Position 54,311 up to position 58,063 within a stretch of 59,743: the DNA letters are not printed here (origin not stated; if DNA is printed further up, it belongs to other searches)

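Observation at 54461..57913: Single polypeptide combining a DinG/XPD-type Fe-S helicase with a UvrD-like SF1 helicase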

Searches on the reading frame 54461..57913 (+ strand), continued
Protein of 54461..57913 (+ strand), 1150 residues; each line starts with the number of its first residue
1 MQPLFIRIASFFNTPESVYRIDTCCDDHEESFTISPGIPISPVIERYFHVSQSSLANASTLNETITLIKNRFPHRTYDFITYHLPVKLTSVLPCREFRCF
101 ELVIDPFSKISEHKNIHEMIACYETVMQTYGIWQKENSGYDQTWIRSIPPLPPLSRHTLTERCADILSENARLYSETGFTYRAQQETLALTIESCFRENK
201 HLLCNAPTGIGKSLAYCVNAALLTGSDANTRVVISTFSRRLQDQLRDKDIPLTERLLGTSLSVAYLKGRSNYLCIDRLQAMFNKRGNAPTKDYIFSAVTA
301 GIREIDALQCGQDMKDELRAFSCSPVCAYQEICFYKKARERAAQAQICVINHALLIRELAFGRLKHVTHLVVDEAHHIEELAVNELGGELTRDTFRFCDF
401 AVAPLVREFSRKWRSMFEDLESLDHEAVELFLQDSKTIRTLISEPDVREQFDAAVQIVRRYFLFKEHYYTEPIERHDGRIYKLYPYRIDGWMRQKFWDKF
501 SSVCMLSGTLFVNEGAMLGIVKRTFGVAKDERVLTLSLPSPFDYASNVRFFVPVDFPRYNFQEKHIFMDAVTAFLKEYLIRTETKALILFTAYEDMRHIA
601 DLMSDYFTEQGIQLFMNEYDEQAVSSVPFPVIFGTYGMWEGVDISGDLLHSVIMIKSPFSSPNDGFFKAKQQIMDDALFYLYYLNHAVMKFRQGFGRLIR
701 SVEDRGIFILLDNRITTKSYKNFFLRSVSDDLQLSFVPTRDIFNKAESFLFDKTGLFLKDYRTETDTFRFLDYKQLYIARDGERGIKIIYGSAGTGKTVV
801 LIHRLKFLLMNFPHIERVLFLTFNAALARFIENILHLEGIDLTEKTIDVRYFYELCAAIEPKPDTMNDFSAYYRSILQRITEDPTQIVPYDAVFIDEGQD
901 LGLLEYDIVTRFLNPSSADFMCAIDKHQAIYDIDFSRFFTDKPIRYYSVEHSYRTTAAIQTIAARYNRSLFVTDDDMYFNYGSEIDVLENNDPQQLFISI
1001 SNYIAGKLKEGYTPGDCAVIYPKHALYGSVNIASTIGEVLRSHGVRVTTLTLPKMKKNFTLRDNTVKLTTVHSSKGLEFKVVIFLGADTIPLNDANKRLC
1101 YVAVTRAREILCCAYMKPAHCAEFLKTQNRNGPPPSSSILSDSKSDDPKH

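Call 8: find_encoding_contigs(protein=P0001, flank=10000)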
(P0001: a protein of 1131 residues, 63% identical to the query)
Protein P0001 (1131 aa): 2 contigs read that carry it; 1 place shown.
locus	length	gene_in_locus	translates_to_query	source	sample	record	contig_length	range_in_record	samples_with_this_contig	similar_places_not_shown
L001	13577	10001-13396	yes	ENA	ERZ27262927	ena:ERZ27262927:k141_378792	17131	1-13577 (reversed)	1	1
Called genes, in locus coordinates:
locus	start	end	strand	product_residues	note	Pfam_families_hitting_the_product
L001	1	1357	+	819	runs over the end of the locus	PF07992:Pyr_redox_2, PF13450:NAD_binding_8 (faint), PF13738:Pyr_redox_3, PF00070:Pyr_redox, PF02852:Pyr_redox_dim, PF00581:Rhodanese, PF01206:TusA, PF13686:DrsE_2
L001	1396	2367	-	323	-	PF08239:SH3_3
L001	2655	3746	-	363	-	PF07238:PilZ (weak)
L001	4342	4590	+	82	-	PF08899:DUF1844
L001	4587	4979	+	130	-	PF03061:4HBT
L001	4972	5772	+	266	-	PF21948:LplA-B_cat, PF03099:BPL_LplA_LipB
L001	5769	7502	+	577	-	PF00664:ABC_membrane, PF00005:ABC_tran, PF02463:SMC_N (faint)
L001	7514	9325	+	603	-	PF00664:ABC_membrane, PF00005:ABC_tran, PF02463:SMC_N (faint)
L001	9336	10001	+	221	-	PF13398:Peptidase_M50B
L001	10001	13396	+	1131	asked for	PF04851:ResIII (faint), PF00270:DEAD (faint), PF13307:Helicase_C_2, PF00580:UvrD-helicase (weak), PF13245:AAA_19 (weak), PF13361:UvrD_C, PF13538:UvrD_C_2 (weak)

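Call 9: find_encoding_contigs(protein=P0002, flank=10000)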
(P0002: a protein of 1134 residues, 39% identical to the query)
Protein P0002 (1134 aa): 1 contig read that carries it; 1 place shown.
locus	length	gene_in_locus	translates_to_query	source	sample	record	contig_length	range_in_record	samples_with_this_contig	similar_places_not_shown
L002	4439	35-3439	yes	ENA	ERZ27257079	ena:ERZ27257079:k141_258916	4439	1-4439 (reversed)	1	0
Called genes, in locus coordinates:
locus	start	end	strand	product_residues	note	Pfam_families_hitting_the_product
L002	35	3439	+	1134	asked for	PF00270:DEAD (faint), PF01443:Viral_helicase1 (faint), PF04851:ResIII (faint), PF13401:AAA_22 (faint), PF13307:Helicase_C_2, PF13245:AAA_19 (weak), PF13361:UvrD_C, PF13538:UvrD_C_2, +1 more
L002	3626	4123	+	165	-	PF01257:2Fe-2S_thioredx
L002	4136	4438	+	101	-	?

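Call 14: search_solved_structures(query=window:54461-57910:+, max_evalue=0.001)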
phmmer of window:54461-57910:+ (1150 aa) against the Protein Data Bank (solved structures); distinct sequences matched with E-value up to 0.001: 11.
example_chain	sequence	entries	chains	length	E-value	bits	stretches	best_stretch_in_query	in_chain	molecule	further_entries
8zef_A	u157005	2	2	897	9.7e-45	156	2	484-729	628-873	3'-5' exonuclease DinG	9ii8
6fwr_A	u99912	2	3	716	2.1e-23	85.3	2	195-283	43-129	ATP-dependent DNA helicase DinG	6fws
8s35_M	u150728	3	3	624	6.8e-11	43.9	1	174-281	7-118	DEAD/DEAH box helicase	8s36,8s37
9kqh_A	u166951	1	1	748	1.1e-06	30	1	586-724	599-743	DNA 5'-3' helicase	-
4c2u_A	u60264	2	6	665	3.8e-05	24.9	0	1055-1112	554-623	DNA HELICASE II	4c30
4c2t_A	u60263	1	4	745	5.8e-05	24.3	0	1055-1112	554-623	DNA HELICASE II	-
1pjr_A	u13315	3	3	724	0.00015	22.9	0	1064-1112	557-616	PCRA | ATP-DEPENDENT HELICASE PCRA | HELICASE PCRA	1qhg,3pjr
9p55_A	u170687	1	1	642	0.00024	22.2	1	568-742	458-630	ATP-dependent DNA helicase XPD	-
4a15_A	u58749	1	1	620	0.00028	22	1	568-743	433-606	ATP-DEPENDENT DNA HELICASE TA0057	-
2vsf_A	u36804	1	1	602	0.00028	22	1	568-743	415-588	DNA REPAIR HELICASE RAD3 RELATED PROTEIN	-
5h8w_A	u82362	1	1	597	0.00098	20.2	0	568-723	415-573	ATP-dependent DNA helicase Ta0057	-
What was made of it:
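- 54983..56710 (+): aa 175-750: DinG/XPD-type SF2 helicase (motor domain 1 with Fe-S insert, Arch region, motor domain 2). Best PDB sequence hit is the ExoDinG entry 8zef, 156 bits (call 14).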

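Call 20: find_related_loci(query=A1, collection=genome_contigs, flank=10000)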
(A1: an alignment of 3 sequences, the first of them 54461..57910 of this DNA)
Query A1 (1150 aa) in genome_contigs; peptide patterns used: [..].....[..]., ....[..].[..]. (x = any residue, [..] = any of these).
600 stretches matched a pattern (row limit reached: there are more); 340 encode a relative of the query (tblastn E <= 1e-3); the best 80 are kept; 80 distinct loci.
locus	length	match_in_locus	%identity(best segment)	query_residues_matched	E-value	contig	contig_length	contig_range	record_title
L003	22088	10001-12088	29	140-728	7e-63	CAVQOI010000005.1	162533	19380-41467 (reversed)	MAG: uncultured Chloroflexia bacterium isolate MFD09964.bin.1.234 genome assembly, contig: contig_26892, whole genome sh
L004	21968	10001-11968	28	179-730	1e-54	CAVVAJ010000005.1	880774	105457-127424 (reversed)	MAG: uncultured Chloroflexia bacterium isolate MFD09779.bin.1.238 genome assembly, contig: contig_6318, whole genome sho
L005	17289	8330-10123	29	179-725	7e-54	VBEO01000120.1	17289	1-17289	MAG: Chloroflexi bacterium isolate CF_28 14_0929_05_20cm_scaffold_5587, whole genome shotgun sequence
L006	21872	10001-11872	28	178-730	3e-53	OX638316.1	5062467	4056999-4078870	MAG: uncultured Poribacteria bacterium isolate 19b3914e-8088-41bb-88ee-c15fb0df7e30 genome assembly, chromosome: 1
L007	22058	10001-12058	27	152-730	4e-53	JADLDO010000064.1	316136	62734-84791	MAG: Caldilineaceae bacterium isolate SJ28 c_000001459490, whole genome shotgun sequence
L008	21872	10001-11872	27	178-730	2e-51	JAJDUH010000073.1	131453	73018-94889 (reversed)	MAG: Candidatus Poribacteria bacterium isolate jk18x1bzbins.72 k141_1573537, whole genome shotgun sequence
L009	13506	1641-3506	28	179-737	1e-51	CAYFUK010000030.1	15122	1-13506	MAG TPA_asm: uncultured Candidatus Peribacteria bacterium isolate ERP107533_co1_54 genome assembly, contig: NODE_3380_le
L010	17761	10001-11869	28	178-730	1e-49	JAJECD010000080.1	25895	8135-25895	MAG: Candidatus Poribacteria bacterium isolate jk18x9bins.85 k141_280268, whole genome shotgun sequence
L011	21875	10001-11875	27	177-730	3e-49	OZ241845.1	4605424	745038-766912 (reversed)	MAG: Candidatus Poribacteria bacterium isolate fbb172c3-de08-4f40-a2cc-29487177e2df genome assembly, chromosome: 1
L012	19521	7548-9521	25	178-750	1e-46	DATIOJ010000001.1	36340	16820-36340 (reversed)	MAG TPA_asm: Candidatus Limnocylindrales bacterium isolate SMAG_U15820 k141_2297398, whole genome shotgun sequence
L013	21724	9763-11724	27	172-753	4e-46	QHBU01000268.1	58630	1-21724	MAG: Candidatus Aeolococcus gillhamiae isolate RRmetagenome_bin12 antarctic_groopm_ref2_bin_242_contig_780, whole genome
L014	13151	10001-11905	25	178-726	3e-46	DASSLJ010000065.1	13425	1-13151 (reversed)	MAG TPA_asm: Candidatus Dormiibacterota bacterium isolate SMAG_U1168 k141_546861, whole genome shotgun sequence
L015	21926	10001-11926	25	178-725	1e-44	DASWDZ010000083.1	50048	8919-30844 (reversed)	MAG TPA_asm: Candidatus Dormiibacterota bacterium isolate SMAG_U2749 k141_279193, whole genome shotgun sequence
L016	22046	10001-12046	26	150-730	2e-41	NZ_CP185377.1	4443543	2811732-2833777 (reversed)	Bacillus salacetis strain SM2309 chromosome, complete genome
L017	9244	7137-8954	27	162-720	4e-41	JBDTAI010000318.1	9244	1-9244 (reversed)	MAG: Ktedonobacterales bacterium isolate cluster2_bin.105 k127_3803305, whole genome shotgun sequence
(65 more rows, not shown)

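Call 22: list_cluster_members(proteins=[window:54461-57910:+, window:51972-53777:+, window:49427-50224:+, window:31741-34431:-, window:10803-12869:-, window:58253-58546:+])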
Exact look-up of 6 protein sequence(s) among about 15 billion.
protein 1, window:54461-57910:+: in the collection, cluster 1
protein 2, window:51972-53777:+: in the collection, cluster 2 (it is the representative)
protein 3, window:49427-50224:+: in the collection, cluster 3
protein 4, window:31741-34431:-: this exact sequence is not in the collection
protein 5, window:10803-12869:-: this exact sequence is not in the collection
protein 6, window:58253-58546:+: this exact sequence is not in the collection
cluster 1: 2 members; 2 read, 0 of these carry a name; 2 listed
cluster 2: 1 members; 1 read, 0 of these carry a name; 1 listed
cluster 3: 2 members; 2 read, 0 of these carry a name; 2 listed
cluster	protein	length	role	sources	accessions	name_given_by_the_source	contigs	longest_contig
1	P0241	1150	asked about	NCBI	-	-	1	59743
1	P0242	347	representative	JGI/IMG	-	-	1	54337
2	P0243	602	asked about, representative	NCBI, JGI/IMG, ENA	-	-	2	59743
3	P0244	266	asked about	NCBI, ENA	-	-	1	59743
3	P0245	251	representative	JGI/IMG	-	-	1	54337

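Call 23: search_protein_representatives(alignment_id=A1)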
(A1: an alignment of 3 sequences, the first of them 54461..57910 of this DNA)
Query: 3 sequences, 1135 profile positions. Proteins with E-value up to 0.001 (for the whole library): 33694; up to 1e-10: 13587; up to 1e-30: 5208. The best 150 are listed.
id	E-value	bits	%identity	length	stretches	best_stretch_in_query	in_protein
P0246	0.0e+00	1508.7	-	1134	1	2-1126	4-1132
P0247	0.0e+00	1182.8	-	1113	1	1-1126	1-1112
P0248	0.0e+00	1110.0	-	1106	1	24-1124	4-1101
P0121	8.4e-279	944.6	-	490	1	427-913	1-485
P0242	5.8e-162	557.7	-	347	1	1-339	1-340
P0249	2.6e-146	505.9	-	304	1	290-582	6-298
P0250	5.7e-87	309.4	-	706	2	429-746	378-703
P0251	5.5e-86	306.1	-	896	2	480-729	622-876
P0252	1.1e-85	305.1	-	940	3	161-390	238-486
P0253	1.6e-84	301.3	-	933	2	467-730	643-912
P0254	1.8e-83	297.8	-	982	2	480-727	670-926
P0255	3.6e-83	296.8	-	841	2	431-726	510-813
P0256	5.9e-83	296.1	-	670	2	163-405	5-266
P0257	7.1e-83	295.8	-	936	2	154-397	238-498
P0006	9.5e-83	295.4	-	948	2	177-392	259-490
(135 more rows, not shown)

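Call 27: find_encoding_contigs(protein=P0247, flank=10000)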
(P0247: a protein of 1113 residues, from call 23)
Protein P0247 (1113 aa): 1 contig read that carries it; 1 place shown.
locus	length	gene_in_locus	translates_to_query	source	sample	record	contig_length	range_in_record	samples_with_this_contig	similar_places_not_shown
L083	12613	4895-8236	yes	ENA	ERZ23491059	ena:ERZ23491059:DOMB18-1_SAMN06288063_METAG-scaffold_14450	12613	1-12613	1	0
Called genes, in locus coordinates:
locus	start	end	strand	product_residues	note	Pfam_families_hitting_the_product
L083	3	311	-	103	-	?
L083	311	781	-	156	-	-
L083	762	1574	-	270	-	PF13507:GATase_5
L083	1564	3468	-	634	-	-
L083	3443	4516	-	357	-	-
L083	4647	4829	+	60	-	-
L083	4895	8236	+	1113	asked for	PF00270:DEAD (weak), PF04851:ResIII (weak), PF06733:DEAD_2 (weak), PF13307:Helicase_C_2, PF00580:UvrD-helicase (weak), PF13245:AAA_19, PF13361:UvrD_C, PF13538:UvrD_C_2, +2 more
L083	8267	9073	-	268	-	-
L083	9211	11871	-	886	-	-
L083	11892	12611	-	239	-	?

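Call 28: find_encoding_contigs(protein=P0248, flank=10000)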
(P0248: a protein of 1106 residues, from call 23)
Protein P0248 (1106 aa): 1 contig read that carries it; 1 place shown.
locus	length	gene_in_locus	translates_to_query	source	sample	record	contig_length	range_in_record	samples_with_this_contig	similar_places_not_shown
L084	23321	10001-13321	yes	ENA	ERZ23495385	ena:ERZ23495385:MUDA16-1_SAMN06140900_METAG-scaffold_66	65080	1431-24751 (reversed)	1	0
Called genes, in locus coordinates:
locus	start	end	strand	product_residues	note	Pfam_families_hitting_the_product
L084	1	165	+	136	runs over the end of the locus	-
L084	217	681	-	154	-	PF00588:SpoU_methylase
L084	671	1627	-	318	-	PF01820:Dala_Dala_lig_N, PF02786:CPSase_L_D2 (weak), PF02222:ATP-grasp, PF07478:Dala_Dala_lig_C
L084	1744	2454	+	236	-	-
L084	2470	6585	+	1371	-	PF01839:FG-GAP (faint), PF13860:FlgD_ig (faint)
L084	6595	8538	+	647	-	PF04773:FecR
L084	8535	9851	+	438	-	-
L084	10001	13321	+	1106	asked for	PF00270:DEAD (weak), PF04851:ResIII (faint), PF06733:DEAD_2 (weak), PF13307:Helicase_C_2, PF00580:UvrD-helicase (weak), PF13245:AAA_19 (weak), PF13361:UvrD_C, PF13538:UvrD_C_2, +2 more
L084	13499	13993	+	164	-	PF01257:2Fe-2S_thioredx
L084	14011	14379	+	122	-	-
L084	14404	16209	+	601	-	PF01257:2Fe-2S_thioredx (weak), PF01512:Complex1_51K, PF10531:SLBB (weak), PF10589:NADH_4Fe-4S, PF13237:Fer4_10, PF14697:Fer4_21, PF12838:Fer4_7, PF00037:Fer4, +4 more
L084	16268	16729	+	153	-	PF01257:2Fe-2S_thioredx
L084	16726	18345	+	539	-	PF01512:Complex1_51K, PF10531:SLBB, PF22461:SLBB_2 (weak), PF10589:NADH_4Fe-4S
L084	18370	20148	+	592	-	PF13510:Fer2_4, PF00037:Fer4 (faint), PF12837:Fer4_6 (faint), PF10588:NADH-G_4Fe-4S_3, PF12838:Fer4_7, PF13183:Fer4_8 (weak), PF02906:Fe_hyd_lg_C, PF02256:Fe_hyd_SSU, +1 more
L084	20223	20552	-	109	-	-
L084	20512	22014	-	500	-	PF04055:Radical_SAM, PF06968:BATS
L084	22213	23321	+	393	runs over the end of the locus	PF00278:Orn_DAP_Arg_deC, PF02784:Orn_Arg_deC_N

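Call 29: find_encoding_contigs(protein=window:54461-57913:+, flank=3000)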
Protein window:54461-57913:+ (1150 aa): no gene with exactly this product is on record in the collection.
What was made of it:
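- Tried and rejected: The window's protein is not in the contig index (call 29).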
